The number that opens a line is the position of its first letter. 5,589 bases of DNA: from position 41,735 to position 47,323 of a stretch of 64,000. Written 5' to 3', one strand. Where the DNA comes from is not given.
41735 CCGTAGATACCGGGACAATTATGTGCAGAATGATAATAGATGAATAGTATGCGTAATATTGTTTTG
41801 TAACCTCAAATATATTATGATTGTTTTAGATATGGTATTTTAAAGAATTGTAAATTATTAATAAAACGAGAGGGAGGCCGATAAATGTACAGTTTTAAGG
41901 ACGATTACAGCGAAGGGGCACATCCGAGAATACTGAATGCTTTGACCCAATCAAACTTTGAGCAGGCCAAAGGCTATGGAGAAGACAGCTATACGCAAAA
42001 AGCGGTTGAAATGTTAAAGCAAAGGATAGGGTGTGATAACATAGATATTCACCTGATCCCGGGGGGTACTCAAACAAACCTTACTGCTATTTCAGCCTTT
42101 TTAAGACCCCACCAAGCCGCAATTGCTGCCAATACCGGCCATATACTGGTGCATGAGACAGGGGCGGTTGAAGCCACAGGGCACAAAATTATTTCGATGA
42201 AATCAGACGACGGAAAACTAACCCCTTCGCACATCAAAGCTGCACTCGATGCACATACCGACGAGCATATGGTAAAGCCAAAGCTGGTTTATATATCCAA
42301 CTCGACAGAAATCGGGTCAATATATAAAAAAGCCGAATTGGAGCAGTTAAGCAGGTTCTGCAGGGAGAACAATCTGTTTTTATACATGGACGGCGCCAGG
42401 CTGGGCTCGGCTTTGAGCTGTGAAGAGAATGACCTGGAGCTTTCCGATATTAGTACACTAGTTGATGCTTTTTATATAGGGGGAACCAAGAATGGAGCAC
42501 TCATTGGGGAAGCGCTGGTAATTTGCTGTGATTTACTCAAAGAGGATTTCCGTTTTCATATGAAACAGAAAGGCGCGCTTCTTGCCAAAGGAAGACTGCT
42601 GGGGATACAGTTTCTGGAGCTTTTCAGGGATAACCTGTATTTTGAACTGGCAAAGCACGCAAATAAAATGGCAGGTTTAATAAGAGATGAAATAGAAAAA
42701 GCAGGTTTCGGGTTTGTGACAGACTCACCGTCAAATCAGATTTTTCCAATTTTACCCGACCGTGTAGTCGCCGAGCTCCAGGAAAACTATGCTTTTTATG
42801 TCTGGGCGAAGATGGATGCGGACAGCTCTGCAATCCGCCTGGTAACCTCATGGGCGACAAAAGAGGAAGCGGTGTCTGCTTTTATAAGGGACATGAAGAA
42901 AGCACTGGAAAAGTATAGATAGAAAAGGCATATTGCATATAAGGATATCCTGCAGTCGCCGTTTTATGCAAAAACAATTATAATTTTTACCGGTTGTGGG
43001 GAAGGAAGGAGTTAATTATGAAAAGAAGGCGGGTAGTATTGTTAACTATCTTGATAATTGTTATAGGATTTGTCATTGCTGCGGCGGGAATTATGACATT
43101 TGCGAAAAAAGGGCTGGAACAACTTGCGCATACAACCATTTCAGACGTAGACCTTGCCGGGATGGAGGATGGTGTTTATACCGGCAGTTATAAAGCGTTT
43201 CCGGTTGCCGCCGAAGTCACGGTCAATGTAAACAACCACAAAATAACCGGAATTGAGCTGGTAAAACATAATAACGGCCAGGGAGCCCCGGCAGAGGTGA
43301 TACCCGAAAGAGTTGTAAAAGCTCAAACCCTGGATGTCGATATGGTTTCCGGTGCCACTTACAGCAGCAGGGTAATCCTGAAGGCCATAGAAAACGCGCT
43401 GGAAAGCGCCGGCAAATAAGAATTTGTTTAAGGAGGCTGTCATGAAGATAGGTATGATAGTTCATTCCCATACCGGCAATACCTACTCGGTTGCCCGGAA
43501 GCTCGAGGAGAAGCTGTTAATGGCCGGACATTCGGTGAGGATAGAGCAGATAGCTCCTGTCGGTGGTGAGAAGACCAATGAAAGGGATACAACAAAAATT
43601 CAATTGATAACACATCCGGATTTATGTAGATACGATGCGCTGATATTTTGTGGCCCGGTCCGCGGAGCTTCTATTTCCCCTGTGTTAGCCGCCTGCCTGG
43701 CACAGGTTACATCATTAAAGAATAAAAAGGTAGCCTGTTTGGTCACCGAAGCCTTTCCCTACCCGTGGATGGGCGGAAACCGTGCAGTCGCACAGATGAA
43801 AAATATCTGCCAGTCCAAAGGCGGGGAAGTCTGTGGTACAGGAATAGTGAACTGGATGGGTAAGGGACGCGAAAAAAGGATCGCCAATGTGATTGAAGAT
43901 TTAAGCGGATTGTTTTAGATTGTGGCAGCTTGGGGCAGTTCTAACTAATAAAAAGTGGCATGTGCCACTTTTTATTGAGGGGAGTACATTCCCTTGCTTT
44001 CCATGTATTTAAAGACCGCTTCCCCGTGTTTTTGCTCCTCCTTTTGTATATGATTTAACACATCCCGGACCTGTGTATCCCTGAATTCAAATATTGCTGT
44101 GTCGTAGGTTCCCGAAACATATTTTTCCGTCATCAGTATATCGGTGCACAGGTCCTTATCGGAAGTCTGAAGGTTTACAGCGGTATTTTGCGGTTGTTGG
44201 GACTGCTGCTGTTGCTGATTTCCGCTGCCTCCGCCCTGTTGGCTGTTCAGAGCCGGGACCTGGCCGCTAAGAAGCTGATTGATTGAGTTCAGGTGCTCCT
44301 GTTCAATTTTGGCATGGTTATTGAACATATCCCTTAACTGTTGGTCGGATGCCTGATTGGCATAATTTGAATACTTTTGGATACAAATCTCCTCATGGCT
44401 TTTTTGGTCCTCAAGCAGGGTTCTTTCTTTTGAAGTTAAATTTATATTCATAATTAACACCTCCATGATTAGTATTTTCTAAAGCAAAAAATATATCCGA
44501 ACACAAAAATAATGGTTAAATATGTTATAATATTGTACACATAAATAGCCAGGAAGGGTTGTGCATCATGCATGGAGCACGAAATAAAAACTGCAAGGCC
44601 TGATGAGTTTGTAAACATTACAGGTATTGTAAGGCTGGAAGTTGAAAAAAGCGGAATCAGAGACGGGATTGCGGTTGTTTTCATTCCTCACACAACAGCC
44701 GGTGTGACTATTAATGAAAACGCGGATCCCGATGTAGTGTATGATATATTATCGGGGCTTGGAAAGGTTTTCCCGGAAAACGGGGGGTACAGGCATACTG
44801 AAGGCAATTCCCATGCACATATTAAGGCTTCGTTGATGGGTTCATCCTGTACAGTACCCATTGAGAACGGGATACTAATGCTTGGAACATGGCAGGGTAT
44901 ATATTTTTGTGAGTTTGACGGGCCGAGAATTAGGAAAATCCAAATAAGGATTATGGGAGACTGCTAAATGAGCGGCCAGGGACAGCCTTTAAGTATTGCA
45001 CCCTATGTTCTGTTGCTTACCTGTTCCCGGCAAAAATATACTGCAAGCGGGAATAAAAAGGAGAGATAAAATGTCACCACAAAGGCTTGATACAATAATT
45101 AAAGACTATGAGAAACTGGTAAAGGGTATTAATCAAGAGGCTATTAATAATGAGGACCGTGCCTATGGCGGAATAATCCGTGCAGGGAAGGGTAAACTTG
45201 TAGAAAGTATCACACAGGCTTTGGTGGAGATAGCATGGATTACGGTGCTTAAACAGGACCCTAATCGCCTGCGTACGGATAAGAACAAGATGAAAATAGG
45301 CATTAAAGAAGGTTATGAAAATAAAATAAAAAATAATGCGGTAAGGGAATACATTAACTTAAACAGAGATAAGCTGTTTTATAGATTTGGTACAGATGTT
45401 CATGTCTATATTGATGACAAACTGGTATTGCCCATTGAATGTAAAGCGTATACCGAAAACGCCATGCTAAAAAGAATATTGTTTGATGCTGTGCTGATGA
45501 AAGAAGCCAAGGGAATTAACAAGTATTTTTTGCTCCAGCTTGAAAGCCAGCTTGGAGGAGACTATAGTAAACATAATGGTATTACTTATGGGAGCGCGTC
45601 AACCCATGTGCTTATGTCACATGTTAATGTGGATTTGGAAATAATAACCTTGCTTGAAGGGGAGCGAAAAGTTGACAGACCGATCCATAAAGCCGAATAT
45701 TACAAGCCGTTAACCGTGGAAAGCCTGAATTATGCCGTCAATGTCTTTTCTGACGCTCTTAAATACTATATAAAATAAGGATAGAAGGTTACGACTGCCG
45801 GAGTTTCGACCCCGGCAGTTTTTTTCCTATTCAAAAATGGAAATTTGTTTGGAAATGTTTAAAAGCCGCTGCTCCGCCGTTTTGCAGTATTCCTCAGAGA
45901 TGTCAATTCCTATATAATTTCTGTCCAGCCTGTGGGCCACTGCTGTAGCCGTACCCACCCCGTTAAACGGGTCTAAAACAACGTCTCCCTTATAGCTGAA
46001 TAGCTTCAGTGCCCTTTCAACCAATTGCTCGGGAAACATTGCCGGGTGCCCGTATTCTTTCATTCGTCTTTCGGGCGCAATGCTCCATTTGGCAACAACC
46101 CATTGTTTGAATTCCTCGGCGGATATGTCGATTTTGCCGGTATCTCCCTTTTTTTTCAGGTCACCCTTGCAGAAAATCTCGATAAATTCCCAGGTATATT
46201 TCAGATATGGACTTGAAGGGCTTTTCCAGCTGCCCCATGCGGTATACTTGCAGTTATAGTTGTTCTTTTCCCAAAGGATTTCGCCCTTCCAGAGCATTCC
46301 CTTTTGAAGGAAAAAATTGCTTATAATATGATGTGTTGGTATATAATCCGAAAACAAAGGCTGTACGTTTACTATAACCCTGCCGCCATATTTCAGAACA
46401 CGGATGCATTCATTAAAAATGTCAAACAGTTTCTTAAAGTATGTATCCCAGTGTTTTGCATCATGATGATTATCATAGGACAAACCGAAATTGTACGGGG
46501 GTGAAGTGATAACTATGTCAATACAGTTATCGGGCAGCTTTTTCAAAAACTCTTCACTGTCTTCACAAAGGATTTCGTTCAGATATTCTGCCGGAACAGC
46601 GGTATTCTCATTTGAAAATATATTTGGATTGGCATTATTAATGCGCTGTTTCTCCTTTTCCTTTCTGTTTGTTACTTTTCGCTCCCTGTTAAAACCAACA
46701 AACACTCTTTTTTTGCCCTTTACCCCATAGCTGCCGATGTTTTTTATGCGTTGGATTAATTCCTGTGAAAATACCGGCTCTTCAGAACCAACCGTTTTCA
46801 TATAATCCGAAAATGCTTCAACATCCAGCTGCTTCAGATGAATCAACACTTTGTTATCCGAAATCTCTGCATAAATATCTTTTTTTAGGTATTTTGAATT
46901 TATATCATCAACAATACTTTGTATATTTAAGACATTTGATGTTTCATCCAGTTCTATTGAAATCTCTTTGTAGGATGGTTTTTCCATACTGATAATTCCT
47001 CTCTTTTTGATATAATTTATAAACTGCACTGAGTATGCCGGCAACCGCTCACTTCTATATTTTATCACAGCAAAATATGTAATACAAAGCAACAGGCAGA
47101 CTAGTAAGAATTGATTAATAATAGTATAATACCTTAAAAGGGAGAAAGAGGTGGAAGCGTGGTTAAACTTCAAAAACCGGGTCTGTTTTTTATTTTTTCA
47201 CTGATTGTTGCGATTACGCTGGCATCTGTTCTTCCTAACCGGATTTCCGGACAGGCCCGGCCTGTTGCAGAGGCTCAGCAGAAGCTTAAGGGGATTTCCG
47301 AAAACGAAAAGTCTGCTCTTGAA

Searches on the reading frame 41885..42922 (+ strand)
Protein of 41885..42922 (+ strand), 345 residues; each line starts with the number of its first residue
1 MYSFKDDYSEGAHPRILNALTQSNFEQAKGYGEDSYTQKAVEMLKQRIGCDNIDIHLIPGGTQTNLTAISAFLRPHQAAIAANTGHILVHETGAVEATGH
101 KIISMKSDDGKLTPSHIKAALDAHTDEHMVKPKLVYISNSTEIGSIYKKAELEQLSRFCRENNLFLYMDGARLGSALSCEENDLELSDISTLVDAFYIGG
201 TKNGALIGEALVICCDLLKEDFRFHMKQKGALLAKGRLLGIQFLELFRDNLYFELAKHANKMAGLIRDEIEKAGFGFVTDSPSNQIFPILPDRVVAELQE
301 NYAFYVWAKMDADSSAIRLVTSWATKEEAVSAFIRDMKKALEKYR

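Call 6: search_protein_families(library=ncbifam, proteins=[window:41885-42922:+], max_evalue=0.00001)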
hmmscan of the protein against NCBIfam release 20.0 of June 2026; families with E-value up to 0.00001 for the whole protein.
window:41885-42922:+ (345 aa): 4 families
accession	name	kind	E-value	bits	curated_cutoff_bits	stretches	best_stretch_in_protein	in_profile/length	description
NF041359.1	GntG_guanitoxin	subfamily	7.8e-17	61.4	230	1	31-252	34-257/343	GntG family PLP-dependent aldolase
NF007825.0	PRK10534.1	equivalog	1.3e-14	53.9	312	1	31-334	30-324/333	low-specificity L-threonine aldolase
TIGR03812.1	tyr_de_CO2_Arch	equivalog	3.2e-08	32.8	299.4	1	33-172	57-193/375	tyrosine decarboxylase MfnA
NF004870.0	PRK06225.1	equivalog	3.4e-07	29.4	351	1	42-169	73-196/380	pyridoxal phosphate-dependent aminotransferase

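Call 7: search_protein_families(library=pfam, proteins=[window:41885-42922:+], max_evalue=0.00001)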
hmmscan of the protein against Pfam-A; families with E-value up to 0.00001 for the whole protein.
window:41885-42922:+ (345 aa): 2 families
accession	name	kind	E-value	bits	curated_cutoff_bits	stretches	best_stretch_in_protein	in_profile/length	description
PF01212.27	Beta_elim_lyase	-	4e-30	105.6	27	1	23-276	21-271/288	Beta-eliminating lyase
PF00155.27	Aminotran_1_2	-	3.1e-07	30.4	19.7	1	14-170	20-186/361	Aminotransferase class I and II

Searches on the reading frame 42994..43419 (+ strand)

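Call 73: search_protein_families(library=pfam, proteins=[window:42994-43419:+], max_evalue=0.001)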
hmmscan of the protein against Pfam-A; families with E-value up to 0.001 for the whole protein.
window:42994-43419:+ (141 aa): 1 family
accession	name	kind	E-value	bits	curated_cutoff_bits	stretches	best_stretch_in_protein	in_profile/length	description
PF04205.19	FMN_bind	-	3.2e-12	47.4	22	1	73-137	8-77/77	FMN-binding domain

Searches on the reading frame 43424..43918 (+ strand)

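Call 73: search_protein_families(library=pfam, proteins=[window:43424-43918:+], max_evalue=0.001)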
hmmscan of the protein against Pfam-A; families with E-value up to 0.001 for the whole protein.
window:43424-43918:+ (164 aa): 2 families
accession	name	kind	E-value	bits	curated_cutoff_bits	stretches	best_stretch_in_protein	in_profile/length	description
PF03358.20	FMN_red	-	5.7e-06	26.4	24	1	7-131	1-134/152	NADPH-dependent FMN reductase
PF12724.12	Flavodoxin_5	-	2.5e-05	25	27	0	12-44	3-35/145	Flavodoxin domain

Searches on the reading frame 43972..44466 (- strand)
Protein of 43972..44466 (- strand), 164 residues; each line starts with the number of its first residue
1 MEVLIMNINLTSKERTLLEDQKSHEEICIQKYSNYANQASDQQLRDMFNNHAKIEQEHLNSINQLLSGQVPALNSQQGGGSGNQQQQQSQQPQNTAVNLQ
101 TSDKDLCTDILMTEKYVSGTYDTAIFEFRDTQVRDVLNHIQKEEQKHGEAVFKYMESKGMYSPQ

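Call 73: search_protein_families(library=pfam, proteins=[window:43972-44466:-], max_evalue=0.001)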
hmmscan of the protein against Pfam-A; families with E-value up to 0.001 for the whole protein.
window:43972-44466:- (164 aa): 5 families
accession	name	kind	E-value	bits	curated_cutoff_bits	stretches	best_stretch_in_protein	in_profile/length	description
PF07875.18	Coat_F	-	3.4e-27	94.9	25.7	2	102-164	1-63/63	Coat F domain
PF09537.16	DUF2383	-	2.2e-05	25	30.8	0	29-67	17-55/111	Domain of unknown function (DUF2383)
PF02915.23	Rubrerythrin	-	2.6e-05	25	22.8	1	24-150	9-132/137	Rubrerythrin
PF11553.14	DUF3231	-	0.0001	22.4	29.6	1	7-67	10-70/165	Protein of unknown function (DUF3231)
PF22277.2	EncFtn-like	-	0.00072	19.7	27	0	121-149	33-61/85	EncFtn-like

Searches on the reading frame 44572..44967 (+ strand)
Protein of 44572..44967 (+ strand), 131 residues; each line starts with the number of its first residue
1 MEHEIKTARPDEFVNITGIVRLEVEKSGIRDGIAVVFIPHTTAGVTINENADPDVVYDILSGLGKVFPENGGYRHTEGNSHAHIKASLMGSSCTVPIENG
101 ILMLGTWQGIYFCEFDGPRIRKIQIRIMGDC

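Call 73: search_protein_families(library=pfam, proteins=[window:44572-44967:+], max_evalue=0.001)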
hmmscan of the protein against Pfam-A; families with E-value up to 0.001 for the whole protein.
window:44572-44967:+ (131 aa): 1 family
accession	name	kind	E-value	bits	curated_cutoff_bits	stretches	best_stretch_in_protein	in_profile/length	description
PF01894.22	UPF0047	-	3.4e-44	150.2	27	1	15-126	1-116/117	Uncharacterised protein family UPF0047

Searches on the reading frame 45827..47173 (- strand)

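Call 73: search_protein_families(library=pfam, proteins=[window:45827-47173:-], max_evalue=0.001)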
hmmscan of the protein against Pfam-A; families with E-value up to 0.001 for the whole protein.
window:45827-47173:- (448 aa): 3 families
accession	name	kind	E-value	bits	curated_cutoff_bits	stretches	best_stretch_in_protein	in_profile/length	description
PF01555.25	N6_N4_Mtase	-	2.9e-40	139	26.7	1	218-434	1-220/221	DNA methylase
PF13847.12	Methyltransf_31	-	4.3e-05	23.7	27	0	395-436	3-47/145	Methyltransferase domain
PF08241.18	Methyltransf_11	-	4.9e-05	24.3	21.2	0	405-437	6-38/95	Methyltransferase domain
